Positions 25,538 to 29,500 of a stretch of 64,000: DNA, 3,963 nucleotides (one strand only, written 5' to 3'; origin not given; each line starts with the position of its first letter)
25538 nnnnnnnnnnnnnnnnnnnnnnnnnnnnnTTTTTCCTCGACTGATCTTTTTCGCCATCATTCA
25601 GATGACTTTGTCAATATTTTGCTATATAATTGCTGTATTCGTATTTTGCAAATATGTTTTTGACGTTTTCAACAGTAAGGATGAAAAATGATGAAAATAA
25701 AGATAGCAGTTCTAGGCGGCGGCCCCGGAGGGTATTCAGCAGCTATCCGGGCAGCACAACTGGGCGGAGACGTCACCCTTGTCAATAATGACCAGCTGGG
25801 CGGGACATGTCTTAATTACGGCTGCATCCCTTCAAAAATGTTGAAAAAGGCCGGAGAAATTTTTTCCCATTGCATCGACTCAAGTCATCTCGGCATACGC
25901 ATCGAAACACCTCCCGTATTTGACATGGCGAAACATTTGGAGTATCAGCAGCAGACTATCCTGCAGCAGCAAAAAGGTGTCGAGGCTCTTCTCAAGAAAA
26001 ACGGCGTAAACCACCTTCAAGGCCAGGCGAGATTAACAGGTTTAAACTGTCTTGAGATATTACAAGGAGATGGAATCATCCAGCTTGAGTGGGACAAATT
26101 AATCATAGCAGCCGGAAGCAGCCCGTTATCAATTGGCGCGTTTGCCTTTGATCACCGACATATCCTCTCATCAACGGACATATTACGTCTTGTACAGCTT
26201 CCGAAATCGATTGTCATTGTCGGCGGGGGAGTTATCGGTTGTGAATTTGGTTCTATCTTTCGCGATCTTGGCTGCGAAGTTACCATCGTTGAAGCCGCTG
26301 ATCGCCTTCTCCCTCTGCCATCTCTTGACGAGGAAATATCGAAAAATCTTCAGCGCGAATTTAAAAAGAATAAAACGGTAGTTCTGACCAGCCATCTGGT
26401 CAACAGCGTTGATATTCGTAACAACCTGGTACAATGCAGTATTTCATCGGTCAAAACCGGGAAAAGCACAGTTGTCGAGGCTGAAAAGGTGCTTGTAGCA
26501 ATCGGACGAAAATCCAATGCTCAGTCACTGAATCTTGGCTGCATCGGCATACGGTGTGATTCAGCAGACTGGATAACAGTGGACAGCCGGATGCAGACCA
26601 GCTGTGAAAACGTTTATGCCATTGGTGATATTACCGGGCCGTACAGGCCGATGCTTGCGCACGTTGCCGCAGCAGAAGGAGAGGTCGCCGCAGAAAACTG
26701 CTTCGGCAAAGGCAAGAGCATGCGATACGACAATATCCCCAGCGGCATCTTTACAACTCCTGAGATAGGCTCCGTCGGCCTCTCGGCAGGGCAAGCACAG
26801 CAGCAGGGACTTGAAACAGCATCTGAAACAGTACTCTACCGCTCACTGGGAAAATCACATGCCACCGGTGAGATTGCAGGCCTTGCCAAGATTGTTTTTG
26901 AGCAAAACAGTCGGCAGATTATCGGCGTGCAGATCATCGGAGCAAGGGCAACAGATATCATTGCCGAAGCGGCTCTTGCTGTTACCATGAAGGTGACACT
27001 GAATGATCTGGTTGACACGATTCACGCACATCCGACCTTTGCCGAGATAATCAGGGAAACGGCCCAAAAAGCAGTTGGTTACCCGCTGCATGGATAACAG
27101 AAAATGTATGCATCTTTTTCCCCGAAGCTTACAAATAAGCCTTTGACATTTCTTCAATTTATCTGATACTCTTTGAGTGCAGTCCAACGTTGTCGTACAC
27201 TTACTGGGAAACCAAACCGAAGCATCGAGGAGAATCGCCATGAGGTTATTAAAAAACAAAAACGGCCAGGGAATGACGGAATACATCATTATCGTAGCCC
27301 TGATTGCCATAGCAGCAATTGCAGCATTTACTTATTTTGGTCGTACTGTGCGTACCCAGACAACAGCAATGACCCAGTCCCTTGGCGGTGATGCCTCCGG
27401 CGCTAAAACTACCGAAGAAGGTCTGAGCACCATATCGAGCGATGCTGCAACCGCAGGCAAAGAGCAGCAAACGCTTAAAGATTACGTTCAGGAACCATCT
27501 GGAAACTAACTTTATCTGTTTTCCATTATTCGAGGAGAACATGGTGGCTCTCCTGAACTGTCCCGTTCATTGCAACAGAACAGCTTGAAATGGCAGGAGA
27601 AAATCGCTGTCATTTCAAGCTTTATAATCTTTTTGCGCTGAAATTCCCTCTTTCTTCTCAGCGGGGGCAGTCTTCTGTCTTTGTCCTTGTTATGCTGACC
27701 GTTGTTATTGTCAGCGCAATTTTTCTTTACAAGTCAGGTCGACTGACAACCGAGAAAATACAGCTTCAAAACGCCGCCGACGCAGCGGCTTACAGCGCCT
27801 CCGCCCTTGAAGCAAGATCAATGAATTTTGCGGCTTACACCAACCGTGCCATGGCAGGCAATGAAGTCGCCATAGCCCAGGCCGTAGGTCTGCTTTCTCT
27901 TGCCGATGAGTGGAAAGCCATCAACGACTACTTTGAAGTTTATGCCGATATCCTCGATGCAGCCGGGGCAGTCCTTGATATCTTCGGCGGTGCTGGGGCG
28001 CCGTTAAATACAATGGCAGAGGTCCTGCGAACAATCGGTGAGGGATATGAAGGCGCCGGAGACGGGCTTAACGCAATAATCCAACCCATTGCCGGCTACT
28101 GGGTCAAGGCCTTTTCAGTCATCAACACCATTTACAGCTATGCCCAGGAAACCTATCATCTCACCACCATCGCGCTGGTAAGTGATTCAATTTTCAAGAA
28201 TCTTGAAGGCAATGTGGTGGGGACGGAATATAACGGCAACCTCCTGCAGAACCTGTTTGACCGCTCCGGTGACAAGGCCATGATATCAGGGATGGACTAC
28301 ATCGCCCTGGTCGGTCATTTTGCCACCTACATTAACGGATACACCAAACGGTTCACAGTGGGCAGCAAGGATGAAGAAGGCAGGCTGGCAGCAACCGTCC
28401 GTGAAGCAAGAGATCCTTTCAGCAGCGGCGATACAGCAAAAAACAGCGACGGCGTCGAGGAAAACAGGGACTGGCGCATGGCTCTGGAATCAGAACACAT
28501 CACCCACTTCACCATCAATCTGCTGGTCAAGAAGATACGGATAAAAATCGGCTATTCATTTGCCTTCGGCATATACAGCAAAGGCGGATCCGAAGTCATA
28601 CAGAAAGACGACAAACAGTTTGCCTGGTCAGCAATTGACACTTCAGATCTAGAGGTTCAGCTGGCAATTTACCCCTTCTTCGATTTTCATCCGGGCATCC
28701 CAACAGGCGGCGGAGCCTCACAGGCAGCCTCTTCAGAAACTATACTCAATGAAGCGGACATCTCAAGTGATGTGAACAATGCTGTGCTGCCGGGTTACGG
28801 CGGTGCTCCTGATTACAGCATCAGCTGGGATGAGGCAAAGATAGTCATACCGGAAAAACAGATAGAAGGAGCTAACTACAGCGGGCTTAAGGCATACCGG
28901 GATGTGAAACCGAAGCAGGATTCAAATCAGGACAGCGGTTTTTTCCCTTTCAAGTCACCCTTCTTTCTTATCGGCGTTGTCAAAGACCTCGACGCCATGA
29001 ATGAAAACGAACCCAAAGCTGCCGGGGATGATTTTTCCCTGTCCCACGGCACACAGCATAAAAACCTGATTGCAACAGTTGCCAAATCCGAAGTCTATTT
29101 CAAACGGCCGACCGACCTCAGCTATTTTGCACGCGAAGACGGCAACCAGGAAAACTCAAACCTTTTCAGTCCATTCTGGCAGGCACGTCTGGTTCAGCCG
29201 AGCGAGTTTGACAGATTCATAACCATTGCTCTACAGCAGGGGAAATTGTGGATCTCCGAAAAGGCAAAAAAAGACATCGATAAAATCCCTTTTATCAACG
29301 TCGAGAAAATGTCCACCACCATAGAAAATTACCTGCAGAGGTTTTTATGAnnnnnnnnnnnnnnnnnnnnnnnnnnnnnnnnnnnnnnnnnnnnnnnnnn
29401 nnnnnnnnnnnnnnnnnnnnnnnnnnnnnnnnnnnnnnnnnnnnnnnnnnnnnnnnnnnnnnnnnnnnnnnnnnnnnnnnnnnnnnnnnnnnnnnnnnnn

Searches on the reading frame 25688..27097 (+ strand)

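Call 29: search_protein_families(library=pfam, proteins=[window:25688-27097:+], max_evalue=0.001)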
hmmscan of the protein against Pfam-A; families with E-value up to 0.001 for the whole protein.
window:25688-27097:+ (469 aa): 11 families
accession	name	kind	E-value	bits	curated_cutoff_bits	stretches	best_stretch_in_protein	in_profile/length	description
PF07992.20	Pyr_redox_2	-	5.7e-69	233.2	26.1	1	5-331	2-291/291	Pyridine nucleotide-disulphide oxidoreductase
PF02852.28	Pyr_redox_dim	-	4.4e-31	107.8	25.3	1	350-458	1-109/110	Pyridine nucleotide-disulphide oxidoreductase, dimerisation domain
PF00070.33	Pyr_redox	-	6.1e-23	81.6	22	1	174-242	1-67/82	Pyridine nucleotide-disulphide oxidoreductase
PF01134.28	GIDA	-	1.2e-07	31.6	22.1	1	5-58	1-52/391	Glucose inhibited division protein A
PF13450.12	NAD_binding_8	-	2.9e-07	31.1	21.9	0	8-45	1-39/68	NAD(P)-binding Rossmann-like domain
PF13738.12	Pyr_redox_3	-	4.2e-07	29.9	30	0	173-313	165-305/305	Pyridine nucleotide-disulphide oxidoreductase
PF12831.13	FAD_oxidored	-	1.9e-06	27.9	27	1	6-51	2-48/416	FAD dependent oxidoreductase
PF01262.27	AlaDh_PNT_C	-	2.6e-05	24.2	23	0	172-206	28-62/214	Alanine dehydrogenase/PNT, C-terminal domain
PF03486.20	HI0933_like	-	0.00029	20.8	50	0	5-36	2-33/244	HI0933-like protein Rossmann domain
PF00890.30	FAD_binding_2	-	0.00046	19.9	20.4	1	6-39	2-36/414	FAD binding domain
PF01266.30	DAO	-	0.00047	20.2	27.9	0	5-51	1-50/353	FAD dependent oxidoreductase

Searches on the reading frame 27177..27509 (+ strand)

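Call 29: search_protein_families(library=pfam, proteins=[window:27177-27509:+], max_evalue=0.001)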
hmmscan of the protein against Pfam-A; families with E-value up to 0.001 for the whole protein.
window:27177-27509:+ (110 aa): 1 family
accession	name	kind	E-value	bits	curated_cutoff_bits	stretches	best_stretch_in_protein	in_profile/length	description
PF04964.19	Flp_Fap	-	4.6e-05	23.6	32.2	1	25-65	2-42/46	Flp/Fap pilin component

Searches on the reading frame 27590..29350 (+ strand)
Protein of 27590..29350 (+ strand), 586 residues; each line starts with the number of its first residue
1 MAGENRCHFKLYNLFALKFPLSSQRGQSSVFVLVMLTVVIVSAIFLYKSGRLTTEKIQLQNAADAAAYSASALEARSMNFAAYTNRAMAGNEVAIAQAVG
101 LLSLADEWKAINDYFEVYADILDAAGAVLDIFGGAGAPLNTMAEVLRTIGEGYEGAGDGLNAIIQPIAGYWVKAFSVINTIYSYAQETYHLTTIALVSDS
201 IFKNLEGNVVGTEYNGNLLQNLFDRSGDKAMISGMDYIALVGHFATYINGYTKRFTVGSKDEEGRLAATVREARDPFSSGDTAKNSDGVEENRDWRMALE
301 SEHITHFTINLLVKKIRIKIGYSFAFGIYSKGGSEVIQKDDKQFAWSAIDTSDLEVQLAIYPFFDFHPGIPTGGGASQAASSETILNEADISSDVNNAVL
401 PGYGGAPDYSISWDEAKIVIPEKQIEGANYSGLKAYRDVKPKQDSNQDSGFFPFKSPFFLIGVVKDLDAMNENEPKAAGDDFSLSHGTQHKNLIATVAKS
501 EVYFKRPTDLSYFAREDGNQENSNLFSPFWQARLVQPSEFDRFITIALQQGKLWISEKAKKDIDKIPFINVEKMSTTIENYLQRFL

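Call 3: search_protein_families(library=pfam, proteins=[window:27590-29350:+], max_evalue=0.01)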
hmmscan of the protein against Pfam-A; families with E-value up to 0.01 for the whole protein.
window:27590-29350:+ (586 aa): 1 family
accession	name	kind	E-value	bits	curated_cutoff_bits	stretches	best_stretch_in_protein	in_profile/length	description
PF13400.11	Tad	-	2.7e-07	31.2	22.3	1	26-70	1-44/47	Putative Flp pilus-assembly TadE/G-like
